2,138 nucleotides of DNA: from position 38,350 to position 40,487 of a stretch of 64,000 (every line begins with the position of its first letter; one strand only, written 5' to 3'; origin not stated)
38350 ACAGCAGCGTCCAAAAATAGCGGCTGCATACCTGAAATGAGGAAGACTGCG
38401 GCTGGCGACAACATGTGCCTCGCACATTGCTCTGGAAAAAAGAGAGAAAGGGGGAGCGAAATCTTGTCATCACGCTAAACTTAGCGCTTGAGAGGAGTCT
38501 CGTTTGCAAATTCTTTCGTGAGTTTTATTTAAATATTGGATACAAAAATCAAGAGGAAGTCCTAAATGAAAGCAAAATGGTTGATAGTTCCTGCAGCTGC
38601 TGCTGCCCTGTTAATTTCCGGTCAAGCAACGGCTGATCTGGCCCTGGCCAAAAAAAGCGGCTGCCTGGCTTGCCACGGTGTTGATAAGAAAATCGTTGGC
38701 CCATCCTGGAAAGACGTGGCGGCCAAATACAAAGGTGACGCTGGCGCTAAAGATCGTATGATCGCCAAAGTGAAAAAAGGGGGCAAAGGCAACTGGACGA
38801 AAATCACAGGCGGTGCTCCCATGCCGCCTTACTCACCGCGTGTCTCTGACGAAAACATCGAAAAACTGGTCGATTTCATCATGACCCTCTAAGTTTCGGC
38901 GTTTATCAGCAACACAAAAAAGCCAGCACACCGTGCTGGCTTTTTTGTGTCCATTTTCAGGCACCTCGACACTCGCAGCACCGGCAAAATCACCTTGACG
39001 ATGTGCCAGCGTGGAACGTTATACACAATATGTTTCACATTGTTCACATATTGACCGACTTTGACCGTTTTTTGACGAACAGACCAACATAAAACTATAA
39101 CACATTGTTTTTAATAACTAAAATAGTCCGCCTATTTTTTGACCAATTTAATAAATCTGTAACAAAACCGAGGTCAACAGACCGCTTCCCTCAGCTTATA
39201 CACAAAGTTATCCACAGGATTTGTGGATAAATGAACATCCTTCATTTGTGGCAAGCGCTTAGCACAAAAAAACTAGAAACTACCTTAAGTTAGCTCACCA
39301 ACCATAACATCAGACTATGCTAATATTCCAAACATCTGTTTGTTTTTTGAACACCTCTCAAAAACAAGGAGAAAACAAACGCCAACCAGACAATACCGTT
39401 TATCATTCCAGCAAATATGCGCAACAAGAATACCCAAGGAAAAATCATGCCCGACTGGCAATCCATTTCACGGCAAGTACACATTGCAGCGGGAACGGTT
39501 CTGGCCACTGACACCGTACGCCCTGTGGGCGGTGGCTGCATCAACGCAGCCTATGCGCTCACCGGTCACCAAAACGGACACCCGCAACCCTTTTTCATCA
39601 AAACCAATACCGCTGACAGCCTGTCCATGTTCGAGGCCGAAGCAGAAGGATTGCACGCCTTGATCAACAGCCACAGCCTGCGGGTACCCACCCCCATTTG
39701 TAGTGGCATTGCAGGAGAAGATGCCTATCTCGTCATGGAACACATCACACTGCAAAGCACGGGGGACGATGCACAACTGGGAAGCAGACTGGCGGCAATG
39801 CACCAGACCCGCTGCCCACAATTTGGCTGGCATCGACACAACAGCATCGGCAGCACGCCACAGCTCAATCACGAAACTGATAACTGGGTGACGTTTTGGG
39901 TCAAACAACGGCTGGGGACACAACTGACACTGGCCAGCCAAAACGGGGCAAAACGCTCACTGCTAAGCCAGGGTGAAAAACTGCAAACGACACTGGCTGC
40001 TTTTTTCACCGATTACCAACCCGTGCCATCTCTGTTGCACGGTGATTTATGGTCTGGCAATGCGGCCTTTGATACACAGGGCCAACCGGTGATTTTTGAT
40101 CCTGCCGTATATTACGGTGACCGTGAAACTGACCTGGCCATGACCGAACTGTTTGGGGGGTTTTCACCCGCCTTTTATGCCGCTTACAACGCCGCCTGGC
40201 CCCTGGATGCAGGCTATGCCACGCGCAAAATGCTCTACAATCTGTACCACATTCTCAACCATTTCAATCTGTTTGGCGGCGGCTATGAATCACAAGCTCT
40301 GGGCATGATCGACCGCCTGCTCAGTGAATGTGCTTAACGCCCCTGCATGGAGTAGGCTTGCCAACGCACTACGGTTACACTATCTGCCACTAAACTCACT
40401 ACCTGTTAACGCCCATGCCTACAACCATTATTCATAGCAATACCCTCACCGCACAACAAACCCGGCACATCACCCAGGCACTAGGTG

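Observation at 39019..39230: Dense DnaA-box cluster including a head-to-head perfect pair, outside any obvious origin context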

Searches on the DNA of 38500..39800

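Call 55: search_rna_families(source=window, start=38500, end=39800, threshold=evalue, max_evalue=1)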
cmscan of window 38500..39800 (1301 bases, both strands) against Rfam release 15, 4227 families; matches with E-value up to 1: 2.
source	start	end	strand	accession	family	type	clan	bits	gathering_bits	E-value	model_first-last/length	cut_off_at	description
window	38879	38949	+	RF00506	Thr_leader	Cis-reg; leader;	-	35.5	55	0.00014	1-118/118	no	Threonine operon leader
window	38913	39012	-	RF00506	Thr_leader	Cis-reg; leader;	-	33.7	55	0.00037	1-118/118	no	Threonine operon leader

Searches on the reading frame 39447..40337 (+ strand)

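Call 65: search_protein_families(library=pfam, proteins=[window:39447-40337:+])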
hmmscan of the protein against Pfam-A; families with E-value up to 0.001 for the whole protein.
window:39447-40337:+ (296 aa): 2 families
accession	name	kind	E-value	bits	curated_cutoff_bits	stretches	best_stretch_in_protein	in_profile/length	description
PF03881.20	Fructosamin_kin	-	4.1e-106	354.9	22.4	1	4-293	2-287/288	Fructosamine kinase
PF01636.29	APH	-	3.9e-13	50.2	23.2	1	23-260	1-236/239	Phosphotransferase enzyme family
